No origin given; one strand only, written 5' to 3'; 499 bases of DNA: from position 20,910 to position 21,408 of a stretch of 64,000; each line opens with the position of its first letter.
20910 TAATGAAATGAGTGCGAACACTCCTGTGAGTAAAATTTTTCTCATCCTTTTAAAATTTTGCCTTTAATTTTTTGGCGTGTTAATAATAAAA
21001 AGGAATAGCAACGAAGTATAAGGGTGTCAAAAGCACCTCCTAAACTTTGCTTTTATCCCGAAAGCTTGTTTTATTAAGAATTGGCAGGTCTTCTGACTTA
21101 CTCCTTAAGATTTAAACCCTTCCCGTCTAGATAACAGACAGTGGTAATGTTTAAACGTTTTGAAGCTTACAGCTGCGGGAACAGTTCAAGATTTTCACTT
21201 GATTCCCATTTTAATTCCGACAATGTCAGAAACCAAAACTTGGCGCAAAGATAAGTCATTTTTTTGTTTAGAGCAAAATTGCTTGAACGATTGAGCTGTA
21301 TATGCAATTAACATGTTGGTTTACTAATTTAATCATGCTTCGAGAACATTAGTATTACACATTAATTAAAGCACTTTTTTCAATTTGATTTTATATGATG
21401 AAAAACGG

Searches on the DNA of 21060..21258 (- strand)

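Call 49: build_rna_model(alignment_id=A4)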
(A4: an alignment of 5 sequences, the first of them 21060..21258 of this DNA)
Model R1 built from alignment A4 (5 sequences, 243 columns); structure: RNAalifold consensus.
model positions 201; base pairs 33; branch points 2; effective number of sequences 2.43; information 0.59 bits per position. Calibrated on 0.2 Mb of random sequence (short: E-values are rough).
structure used (alignment columns):
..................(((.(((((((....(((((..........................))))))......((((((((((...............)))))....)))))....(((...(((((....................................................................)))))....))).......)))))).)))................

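Call 51: search_with_rna_model(model_id=R1, sources=[window, L001, L002, L003, L004, L005, L006, L007, L008, L009, L010, L011, L012, L013, L014, L015, L016, L017, L018, L019, L020, L021, L022, L023, L024, L025, L026, L027, L028, L029, L030, L031, L032, L033, L034, L035, L036, L037, L038, L039, L040, L041, L042, L043, L044, L045, L046, L047, L048, L049, L050, L051, L052, L053, L054, L055, L056, L057, L058, L059, L060, L061, L062, L063, L064, L065, L066, L067, L068, L069, L070, L071, L072, L073, L074, L075, L076, L077, L078, L079, L080, L081, L082, L083], max_evalue=0.01)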
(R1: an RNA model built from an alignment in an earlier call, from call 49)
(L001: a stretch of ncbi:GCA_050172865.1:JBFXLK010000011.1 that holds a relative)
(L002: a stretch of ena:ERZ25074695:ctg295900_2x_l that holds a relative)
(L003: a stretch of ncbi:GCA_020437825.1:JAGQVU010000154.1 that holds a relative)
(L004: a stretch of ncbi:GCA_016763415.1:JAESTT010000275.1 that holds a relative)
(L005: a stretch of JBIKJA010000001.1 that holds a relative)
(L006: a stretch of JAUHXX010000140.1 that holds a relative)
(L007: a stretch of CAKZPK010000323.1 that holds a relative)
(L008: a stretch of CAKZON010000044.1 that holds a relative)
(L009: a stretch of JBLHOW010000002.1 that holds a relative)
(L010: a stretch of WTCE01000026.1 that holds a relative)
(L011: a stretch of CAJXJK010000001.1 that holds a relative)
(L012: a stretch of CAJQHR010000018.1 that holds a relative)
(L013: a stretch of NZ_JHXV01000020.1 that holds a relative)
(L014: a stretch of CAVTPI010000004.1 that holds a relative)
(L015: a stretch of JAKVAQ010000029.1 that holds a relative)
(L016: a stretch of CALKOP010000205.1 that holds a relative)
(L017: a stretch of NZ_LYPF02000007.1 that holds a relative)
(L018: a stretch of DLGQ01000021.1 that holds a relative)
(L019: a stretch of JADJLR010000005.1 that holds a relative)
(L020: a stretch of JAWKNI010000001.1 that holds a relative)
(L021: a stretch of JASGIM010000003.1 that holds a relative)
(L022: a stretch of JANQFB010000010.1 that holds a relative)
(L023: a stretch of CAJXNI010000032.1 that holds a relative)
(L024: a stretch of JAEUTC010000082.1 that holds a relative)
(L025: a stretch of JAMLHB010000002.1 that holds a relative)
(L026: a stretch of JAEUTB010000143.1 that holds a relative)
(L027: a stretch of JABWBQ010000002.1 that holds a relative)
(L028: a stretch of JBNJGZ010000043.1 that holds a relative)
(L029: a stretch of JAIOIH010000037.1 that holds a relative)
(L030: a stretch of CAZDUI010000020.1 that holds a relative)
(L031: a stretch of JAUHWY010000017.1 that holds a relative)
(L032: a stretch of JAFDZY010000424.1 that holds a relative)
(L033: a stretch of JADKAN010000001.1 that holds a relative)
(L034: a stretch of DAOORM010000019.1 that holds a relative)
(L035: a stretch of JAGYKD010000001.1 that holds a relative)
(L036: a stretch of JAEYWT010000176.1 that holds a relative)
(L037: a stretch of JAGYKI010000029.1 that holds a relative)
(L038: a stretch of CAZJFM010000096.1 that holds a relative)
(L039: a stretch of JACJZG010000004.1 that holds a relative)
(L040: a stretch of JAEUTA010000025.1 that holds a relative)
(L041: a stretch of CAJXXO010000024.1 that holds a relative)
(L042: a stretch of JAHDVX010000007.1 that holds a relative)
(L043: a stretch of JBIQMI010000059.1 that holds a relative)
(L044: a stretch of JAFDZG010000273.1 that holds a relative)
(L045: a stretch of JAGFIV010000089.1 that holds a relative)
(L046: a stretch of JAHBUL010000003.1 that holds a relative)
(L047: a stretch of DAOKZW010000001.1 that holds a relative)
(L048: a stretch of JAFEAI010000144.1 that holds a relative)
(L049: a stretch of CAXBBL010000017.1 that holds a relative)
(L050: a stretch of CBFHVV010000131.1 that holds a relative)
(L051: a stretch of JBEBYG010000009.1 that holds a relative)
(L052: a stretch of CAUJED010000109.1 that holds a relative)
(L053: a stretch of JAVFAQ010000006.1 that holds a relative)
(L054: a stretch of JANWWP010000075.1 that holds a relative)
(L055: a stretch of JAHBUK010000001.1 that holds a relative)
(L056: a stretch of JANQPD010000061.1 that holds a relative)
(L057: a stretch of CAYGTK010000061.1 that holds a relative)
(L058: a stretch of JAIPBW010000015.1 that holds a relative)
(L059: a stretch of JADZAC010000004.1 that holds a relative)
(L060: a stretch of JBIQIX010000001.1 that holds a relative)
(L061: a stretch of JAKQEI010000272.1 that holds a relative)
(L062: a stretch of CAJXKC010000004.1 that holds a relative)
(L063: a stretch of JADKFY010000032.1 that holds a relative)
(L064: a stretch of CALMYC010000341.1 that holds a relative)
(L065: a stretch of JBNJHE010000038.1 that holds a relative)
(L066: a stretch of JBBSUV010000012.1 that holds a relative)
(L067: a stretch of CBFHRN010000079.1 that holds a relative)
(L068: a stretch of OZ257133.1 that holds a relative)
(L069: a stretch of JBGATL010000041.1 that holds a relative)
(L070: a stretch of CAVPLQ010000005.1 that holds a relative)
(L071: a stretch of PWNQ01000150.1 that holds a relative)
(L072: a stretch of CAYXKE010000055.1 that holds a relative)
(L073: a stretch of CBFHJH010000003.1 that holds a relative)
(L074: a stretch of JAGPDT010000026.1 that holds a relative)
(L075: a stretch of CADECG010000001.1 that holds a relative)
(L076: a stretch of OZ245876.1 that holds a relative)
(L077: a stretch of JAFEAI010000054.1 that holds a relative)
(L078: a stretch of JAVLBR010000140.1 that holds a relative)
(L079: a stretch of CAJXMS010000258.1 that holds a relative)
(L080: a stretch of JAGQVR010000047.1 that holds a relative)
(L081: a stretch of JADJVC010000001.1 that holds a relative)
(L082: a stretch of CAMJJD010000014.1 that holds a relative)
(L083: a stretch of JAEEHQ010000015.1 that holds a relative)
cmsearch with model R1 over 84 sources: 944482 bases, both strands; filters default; matches with E-value up to 0.01: 80.
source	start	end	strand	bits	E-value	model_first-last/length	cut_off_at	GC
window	21060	21258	-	190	7.9e-52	1-201/201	no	0.38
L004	2589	2785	+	180.9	3.3e-49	1-201/201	no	0.44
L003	313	510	+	173.4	4.3e-47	1-201/201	no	0.62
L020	5648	5845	+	173.4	4.3e-47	1-201/201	no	0.62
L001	8580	8792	+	168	1.6e-45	1-201/201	no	0.5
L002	9167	9406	+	164.6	1.5e-44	1-201/201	no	0.4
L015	5671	5861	+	150.5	1.6e-40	1-201/201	no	0.4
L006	1840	2044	+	147.4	1.2e-39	1-201/201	no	0.45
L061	4178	4380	+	144.9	6.5e-39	1-201/201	no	0.64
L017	5621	5825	+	144.8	6.9e-39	1-201/201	no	0.39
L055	5637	5840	+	144.4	8.9e-39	1-201/201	no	0.58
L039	5644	5846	+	144.3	9.4e-39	1-201/201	no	0.64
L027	5644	5845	+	137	1.2e-36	1-201/201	no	0.63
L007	829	1076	+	136.1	2.1e-36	1-201/201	no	0.4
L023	5624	5834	+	133.6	1.1e-35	1-201/201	no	0.42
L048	5626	5824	+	133.3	1.3e-35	1-201/201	no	0.61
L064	690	890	+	133.2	1.4e-35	1-201/201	no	0.6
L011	5645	5837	+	132.7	1.9e-35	1-201/201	no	0.41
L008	5571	5818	+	132.6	2.1e-35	1-201/201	no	0.38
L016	551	753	+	132.3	2.6e-35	1-201/201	no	0.38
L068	5650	5840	+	132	3.1e-35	1-201/201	no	0.4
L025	5629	5828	+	131.1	5.7e-35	1-201/201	no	0.57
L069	1072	1271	+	129.7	1.4e-34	1-201/201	no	0.58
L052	5629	5825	+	129.5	1.6e-34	1-201/201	no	0.58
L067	767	969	+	129.4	1.7e-34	1-201/201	no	0.4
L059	1965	2167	+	127.8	5e-34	1-201/201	no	0.58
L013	5630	5842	+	127.7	5.3e-34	1-201/201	no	0.38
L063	1225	1426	+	126.8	9.7e-34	1-201/201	no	0.55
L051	5637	5841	+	125.8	1.8e-33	1-201/201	no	0.55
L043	5646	5839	+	125.7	2e-33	1-201/201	no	0.61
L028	2381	2596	+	125.6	2.1e-33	1-201/201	no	0.44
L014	5625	5838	+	124.7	3.9e-33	1-201/201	no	0.43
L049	5630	5834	+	124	6.1e-33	1-201/201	no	0.4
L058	3697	3913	+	123.7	7.4e-33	1-201/201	no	0.44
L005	5618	5847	+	122.7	1.4e-32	1-201/201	no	0.4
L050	752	956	+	122.6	1.5e-32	1-201/201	no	0.41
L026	3141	3343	+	122.6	1.6e-32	1-201/201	no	0.61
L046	5229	5432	+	121.6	2.9e-32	1-201/201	no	0.56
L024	3403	3605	+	121.5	3.2e-32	1-201/201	no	0.6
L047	5223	5425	+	121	4.5e-32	1-201/201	no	0.62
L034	5631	5833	+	120.9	4.8e-32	1-201/201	no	0.62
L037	5628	5834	+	120.4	6.6e-32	1-201/201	no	0.42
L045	5235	5436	+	120.2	7.5e-32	1-201/201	no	0.62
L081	5648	5849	+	120.1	7.8e-32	1-201/201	no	0.59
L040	5635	5835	+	118.8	1.8e-31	1-201/201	no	0.6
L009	5555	5819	+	118.6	2.2e-31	1-201/201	no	0.4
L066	5636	5839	+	118.5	2.3e-31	1-201/201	no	0.55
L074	5628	5831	+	118.4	2.5e-31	1-201/201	no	0.64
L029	5640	5843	+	118.1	3e-31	1-201/201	no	0.56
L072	5643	5836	+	117.9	3.3e-31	1-201/201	no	0.62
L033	5645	5847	+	117.9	3.4e-31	1-201/201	no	0.57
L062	5639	5842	+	117.6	4e-31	1-201/201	no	0.43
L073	5633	5839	+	117.3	5.2e-31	1-201/201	no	0.42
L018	5635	5835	+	116.6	8e-31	1-201/201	no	0.59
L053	5634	5834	+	115.9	1.3e-30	1-201/201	no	0.63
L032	5627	5828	+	115.4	1.7e-30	1-201/201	no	0.6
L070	5641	5844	+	115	2.2e-30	1-201/201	no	0.57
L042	1079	1282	+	114.5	3.1e-30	1-201/201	no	0.6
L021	5223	5422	+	113.5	6e-30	1-201/201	no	0.61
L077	5633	5838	+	113.5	6.2e-30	1-201/201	no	0.6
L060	5231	5422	+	113.3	7.2e-30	1-201/201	no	0.62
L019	5247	5437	+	113.2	7.5e-30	1-201/201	no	0.58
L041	3340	3546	+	112.2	1.4e-29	1-201/201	no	0.53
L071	5278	5493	+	112.1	1.5e-29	1-201/201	no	0.48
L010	5551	5819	+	109.8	6.9e-29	1-201/201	no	0.43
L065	76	293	+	107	4.4e-28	1-201/201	no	0.51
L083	325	528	+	106.9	4.7e-28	1-201/201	no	0.51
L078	2473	2689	+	104.5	2.3e-27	1-201/201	no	0.47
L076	5647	5853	+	103.2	5.5e-27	1-201/201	no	0.44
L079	1722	1938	+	102.3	9.5e-27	1-201/201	no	0.47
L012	5546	5821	+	97.6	2.1e-25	1-201/201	no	0.38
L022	5331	5550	+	94.9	1.3e-24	1-201/201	no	0.52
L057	5207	5420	+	94.8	1.4e-24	1-201/201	no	0.45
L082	4696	4899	+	90.3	2.6e-23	1-201/201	no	0.52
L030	5610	5847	+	89.8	3.7e-23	1-201/201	no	0.43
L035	3711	3904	+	89.2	5.6e-23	1-201/201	no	0.48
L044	1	158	+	88.2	1.1e-22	50-201/201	5'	0.61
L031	3711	3904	+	81.5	8.9e-21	1-201/201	no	0.49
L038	1113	1306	+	81.5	8.9e-21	1-201/201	no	0.49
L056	3225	3419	+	61.8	3.7e-15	1-201/201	no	0.43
